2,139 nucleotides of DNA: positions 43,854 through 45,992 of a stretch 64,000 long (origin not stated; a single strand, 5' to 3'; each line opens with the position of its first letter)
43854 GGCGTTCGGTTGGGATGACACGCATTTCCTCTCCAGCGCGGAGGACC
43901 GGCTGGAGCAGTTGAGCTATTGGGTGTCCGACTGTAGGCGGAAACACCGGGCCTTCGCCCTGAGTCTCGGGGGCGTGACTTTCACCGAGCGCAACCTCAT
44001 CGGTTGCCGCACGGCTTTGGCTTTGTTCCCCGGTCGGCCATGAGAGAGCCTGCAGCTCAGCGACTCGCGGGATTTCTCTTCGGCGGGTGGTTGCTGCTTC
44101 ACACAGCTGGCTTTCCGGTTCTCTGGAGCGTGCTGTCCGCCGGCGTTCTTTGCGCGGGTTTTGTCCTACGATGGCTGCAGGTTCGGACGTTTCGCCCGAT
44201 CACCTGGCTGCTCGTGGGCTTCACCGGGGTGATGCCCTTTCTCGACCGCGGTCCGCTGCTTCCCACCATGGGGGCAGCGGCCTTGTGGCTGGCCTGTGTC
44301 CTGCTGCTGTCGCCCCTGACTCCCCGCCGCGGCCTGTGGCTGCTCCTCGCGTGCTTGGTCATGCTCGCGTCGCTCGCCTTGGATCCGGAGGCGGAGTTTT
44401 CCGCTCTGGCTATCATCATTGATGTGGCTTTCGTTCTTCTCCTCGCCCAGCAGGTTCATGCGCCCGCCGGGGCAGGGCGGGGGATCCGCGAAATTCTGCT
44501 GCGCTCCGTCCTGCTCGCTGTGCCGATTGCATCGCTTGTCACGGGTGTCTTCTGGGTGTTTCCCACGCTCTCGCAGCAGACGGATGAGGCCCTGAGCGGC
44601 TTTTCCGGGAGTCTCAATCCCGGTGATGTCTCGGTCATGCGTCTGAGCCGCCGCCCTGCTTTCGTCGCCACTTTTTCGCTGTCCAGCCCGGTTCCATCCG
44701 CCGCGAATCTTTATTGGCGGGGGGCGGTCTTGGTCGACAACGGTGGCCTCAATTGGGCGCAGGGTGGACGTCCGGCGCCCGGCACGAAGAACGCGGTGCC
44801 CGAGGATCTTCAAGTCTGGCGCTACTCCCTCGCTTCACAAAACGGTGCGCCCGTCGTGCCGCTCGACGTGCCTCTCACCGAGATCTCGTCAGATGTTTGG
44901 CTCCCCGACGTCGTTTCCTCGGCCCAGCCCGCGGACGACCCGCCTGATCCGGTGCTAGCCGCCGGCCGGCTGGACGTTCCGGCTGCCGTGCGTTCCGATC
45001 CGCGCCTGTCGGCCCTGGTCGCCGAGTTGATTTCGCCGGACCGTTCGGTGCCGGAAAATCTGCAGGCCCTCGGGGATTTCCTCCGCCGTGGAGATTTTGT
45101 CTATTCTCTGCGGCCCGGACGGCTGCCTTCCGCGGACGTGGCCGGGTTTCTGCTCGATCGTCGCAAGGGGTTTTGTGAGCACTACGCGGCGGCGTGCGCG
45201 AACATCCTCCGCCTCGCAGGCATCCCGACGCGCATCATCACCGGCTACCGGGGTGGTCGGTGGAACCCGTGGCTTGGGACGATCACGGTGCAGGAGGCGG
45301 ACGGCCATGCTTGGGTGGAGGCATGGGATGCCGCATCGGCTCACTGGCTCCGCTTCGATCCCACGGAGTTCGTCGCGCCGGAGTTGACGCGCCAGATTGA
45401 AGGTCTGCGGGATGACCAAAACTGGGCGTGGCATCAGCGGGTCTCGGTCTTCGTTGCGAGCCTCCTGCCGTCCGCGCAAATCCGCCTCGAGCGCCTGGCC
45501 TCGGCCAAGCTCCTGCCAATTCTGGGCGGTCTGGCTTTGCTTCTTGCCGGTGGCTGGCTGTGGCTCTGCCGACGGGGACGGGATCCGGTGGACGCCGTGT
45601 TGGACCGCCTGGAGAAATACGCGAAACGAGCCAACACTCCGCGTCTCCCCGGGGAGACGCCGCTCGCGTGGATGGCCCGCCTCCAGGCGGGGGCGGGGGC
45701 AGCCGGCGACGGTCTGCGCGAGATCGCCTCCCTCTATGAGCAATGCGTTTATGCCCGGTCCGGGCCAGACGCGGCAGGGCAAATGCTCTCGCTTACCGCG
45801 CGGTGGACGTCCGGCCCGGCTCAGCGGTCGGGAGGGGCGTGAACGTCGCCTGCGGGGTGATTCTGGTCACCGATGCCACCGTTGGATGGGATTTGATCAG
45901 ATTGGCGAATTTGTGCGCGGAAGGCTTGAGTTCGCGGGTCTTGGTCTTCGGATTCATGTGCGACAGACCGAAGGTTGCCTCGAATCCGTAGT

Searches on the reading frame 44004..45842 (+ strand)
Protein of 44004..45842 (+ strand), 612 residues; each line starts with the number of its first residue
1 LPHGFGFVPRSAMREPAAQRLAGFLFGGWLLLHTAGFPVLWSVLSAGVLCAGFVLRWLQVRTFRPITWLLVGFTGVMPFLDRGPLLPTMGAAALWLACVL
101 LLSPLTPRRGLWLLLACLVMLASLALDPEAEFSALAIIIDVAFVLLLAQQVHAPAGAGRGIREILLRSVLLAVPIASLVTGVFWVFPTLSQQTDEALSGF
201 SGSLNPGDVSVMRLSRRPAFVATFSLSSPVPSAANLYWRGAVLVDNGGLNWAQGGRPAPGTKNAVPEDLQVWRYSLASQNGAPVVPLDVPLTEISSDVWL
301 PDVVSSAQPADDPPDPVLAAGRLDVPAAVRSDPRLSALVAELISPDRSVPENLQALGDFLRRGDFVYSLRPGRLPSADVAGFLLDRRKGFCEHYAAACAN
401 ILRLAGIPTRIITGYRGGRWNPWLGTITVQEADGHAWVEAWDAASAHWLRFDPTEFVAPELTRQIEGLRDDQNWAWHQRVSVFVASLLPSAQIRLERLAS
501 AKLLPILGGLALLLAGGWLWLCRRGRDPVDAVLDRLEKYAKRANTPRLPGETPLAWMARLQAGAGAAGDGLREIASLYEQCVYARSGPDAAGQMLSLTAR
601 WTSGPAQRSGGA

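Call 50: search_protein_families(library=pfam, proteins=[window:44004-45842:+], max_evalue=0.001)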
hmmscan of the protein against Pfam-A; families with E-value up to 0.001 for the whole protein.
window:44004-45842:+ (612 aa): 3 families
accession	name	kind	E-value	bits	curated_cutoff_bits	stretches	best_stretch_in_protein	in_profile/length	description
PF11992.13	TgpA_N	-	4.5e-20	72.3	30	1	28-299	8-303/333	TgpA N-terminal domain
PF01841.26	Transglut_core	-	5.8e-17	62.4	23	1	339-453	4-108/108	Transglutaminase-like superfamily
PF13559.11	DUF4129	-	4.2e-07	30.4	24.8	1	536-591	5-59/69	Domain of unknown function (DUF4129)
